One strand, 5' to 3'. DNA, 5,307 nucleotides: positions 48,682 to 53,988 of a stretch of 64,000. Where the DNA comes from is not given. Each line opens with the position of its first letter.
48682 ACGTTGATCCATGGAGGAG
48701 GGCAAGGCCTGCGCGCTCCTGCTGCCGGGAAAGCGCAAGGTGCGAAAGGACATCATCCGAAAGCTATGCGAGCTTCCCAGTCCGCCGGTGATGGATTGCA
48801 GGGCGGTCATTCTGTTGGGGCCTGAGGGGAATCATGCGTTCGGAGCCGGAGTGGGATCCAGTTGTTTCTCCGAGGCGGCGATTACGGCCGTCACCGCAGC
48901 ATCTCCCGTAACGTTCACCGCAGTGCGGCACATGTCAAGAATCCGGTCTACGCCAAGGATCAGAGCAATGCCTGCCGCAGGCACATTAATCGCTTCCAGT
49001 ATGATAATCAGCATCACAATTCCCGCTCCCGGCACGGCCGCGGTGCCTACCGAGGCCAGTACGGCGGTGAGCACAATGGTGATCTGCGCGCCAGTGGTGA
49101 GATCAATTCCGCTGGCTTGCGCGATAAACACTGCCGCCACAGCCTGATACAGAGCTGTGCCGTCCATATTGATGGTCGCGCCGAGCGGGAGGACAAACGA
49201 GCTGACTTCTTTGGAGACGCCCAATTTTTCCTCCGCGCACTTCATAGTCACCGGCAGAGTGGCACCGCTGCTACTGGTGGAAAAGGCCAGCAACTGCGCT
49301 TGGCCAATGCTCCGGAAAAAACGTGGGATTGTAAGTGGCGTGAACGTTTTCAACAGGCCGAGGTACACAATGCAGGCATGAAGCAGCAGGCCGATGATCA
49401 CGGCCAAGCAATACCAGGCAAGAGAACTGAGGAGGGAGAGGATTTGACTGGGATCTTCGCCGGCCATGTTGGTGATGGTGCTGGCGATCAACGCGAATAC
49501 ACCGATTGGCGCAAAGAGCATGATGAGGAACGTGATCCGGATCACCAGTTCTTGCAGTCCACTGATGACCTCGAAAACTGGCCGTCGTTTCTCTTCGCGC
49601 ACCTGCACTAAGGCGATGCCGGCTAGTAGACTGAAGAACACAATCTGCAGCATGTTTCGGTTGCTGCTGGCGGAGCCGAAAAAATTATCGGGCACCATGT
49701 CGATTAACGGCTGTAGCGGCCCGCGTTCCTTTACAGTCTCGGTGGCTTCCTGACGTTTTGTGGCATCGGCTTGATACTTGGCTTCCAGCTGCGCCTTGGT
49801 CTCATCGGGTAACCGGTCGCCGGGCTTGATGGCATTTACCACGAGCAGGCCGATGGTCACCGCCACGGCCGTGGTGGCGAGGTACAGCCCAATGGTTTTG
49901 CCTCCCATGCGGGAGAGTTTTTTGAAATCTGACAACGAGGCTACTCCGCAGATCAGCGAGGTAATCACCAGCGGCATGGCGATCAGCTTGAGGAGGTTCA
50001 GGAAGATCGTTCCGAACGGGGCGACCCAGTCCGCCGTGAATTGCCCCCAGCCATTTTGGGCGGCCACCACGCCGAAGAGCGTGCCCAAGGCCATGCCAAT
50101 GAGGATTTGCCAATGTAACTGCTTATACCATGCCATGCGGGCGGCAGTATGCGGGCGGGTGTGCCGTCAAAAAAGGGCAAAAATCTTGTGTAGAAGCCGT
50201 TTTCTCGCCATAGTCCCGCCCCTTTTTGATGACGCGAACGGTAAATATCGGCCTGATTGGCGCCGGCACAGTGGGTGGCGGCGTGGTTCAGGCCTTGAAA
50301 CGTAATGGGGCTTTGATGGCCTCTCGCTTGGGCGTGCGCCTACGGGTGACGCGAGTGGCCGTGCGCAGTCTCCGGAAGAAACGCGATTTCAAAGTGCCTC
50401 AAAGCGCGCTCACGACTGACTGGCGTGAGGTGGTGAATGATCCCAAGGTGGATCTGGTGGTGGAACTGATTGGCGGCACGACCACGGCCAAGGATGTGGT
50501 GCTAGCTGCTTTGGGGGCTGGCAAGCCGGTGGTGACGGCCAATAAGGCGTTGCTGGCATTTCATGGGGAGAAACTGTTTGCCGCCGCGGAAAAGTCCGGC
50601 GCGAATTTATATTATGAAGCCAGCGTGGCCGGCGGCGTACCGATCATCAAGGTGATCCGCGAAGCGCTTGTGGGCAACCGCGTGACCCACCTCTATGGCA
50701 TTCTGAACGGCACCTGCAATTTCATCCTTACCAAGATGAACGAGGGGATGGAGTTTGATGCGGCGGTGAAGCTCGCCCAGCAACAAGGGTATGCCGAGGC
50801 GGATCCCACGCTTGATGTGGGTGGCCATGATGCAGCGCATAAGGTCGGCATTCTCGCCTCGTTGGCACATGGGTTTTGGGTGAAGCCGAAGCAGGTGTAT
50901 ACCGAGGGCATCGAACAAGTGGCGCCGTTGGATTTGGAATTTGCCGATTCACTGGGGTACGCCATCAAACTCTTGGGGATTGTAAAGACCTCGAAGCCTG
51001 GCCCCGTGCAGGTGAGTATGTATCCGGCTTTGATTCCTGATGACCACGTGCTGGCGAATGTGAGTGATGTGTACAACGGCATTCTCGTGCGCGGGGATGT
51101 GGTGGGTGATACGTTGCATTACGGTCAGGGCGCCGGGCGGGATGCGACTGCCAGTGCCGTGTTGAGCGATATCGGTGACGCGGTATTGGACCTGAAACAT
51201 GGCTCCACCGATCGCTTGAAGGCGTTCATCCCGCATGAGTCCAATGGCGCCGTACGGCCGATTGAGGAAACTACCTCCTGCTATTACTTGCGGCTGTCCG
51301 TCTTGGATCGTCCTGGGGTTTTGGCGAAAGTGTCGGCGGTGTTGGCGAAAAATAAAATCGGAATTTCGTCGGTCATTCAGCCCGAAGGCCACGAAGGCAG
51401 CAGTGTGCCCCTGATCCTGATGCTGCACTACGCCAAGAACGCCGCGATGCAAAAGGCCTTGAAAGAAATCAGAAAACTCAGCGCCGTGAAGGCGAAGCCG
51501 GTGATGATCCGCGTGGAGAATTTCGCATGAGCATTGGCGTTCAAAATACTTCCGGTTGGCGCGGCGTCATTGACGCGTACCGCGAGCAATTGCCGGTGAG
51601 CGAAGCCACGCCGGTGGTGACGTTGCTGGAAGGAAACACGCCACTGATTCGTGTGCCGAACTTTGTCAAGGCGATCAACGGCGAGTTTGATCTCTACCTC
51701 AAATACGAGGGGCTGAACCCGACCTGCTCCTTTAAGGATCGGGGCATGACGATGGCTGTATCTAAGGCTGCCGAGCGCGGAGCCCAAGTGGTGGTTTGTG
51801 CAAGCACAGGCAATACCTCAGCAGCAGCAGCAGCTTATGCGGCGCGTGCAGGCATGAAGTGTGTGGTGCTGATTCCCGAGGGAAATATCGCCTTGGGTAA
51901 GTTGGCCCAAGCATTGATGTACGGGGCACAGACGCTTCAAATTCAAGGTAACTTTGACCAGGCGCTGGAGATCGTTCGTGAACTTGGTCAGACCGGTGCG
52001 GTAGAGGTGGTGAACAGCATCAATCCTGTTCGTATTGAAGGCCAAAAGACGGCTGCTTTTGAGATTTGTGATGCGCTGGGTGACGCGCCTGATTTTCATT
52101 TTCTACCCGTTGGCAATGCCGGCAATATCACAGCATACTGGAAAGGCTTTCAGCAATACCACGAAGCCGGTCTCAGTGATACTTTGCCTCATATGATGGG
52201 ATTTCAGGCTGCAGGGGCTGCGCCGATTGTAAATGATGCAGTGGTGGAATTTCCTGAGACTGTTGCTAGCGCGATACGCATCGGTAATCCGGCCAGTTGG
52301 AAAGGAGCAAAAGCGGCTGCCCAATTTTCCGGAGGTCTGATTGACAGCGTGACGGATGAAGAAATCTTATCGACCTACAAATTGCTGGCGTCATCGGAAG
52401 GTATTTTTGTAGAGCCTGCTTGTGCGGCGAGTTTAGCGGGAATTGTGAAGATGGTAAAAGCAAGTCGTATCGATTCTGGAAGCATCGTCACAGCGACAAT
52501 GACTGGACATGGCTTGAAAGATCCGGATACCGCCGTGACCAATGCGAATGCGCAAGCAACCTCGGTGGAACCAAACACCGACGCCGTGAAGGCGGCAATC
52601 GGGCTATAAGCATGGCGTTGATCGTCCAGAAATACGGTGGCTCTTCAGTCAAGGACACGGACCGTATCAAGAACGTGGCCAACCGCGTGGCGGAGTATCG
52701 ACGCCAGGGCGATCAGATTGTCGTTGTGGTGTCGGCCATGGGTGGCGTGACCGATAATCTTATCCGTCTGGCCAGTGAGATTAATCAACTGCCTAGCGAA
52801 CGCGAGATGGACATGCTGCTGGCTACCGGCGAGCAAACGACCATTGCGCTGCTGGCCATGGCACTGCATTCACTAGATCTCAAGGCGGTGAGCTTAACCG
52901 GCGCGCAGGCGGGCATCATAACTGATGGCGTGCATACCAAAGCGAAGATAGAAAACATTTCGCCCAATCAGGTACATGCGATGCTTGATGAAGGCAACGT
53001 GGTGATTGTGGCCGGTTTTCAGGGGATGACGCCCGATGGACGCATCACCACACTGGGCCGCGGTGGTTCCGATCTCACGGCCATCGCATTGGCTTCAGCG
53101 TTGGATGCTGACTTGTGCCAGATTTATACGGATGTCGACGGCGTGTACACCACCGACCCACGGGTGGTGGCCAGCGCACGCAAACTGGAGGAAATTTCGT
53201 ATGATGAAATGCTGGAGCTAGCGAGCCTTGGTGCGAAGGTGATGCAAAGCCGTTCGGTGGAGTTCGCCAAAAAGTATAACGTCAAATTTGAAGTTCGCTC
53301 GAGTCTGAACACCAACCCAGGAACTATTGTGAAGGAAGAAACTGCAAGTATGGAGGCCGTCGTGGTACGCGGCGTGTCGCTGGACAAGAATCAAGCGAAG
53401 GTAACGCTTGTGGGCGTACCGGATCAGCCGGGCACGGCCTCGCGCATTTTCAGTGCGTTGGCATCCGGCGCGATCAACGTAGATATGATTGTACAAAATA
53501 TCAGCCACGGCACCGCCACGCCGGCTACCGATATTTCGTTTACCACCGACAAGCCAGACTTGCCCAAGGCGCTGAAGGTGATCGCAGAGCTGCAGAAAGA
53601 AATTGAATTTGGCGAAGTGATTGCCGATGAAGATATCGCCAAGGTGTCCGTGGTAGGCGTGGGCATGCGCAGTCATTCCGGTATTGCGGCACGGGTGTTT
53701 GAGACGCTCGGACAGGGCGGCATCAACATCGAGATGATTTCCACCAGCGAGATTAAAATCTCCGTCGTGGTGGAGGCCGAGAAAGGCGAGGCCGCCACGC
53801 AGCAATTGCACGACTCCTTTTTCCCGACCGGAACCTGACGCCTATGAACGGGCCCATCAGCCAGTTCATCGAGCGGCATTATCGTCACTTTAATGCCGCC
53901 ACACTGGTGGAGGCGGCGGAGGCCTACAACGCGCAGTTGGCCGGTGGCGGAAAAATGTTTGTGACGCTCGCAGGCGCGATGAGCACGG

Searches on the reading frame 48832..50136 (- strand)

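Call 8: search_protein_families(library=pfam, proteins=[window:48832-50136:-], max_evalue=0.001)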
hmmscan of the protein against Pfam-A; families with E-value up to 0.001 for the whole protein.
window:48832-50136:- (434 aa): 1 family
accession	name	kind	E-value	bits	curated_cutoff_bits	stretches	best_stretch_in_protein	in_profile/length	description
PF00375.23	SDF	-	8.7e-129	430.3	27.9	1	7-421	1-386/387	Sodium:dicarboxylate symporter family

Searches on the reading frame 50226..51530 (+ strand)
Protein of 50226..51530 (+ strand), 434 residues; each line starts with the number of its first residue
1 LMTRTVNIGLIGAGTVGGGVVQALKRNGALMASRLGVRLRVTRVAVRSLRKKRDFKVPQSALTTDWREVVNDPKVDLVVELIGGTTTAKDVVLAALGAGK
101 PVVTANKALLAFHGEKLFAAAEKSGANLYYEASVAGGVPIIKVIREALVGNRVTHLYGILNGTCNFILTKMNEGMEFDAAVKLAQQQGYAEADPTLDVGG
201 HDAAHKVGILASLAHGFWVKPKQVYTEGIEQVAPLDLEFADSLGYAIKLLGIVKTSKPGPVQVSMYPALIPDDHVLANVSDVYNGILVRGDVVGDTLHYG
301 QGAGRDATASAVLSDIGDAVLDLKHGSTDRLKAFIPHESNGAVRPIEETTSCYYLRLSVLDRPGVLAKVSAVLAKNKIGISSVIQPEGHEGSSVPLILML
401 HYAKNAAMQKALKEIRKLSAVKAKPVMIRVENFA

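Call 73: search_protein_families(library=pfam, proteins=[window:50226-51530:+], max_evalue=0.00001)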
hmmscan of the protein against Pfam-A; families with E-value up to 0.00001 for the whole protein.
window:50226-51530:+ (434 aa): 4 families
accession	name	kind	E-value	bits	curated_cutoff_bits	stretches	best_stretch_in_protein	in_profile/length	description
PF00742.24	Homoserine_dh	-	7.1e-61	205.5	22.9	1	139-316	1-172/173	Homoserine dehydrogenase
PF03447.22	NAD_binding_3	-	1.2e-23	84.5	24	1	12-131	1-116/116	Homoserine dehydrogenase, NAD binding domain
PF01842.31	ACT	-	2.8e-06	27.4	27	1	353-413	1-62/66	ACT domain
PF22629.2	ACT_AHAS_ss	-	4.3e-06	27.2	27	1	355-421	1-65/67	AHAS small subunit-like ACT domain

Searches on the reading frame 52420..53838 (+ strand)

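Call 73: search_protein_families(library=pfam, proteins=[window:52420-53838:+], max_evalue=0.00001)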
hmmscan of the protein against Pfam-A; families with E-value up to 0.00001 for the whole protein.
window:52420-53838:+ (472 aa): 4 families
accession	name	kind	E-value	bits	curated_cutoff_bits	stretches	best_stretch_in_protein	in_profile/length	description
PF00696.33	AA_kinase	-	3.3e-57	194.4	24.9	1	67-292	2-232/234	Amino acid kinase family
PF22468.2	ACT_9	-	1.4e-38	130.8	27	2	409-467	1-61/61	ACT domain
PF01842.31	ACT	-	3e-19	68.9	27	1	328-391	2-64/66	ACT domain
PF13840.12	ACT_7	-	9e-19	67.5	27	1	402-465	2-65/65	ACT domain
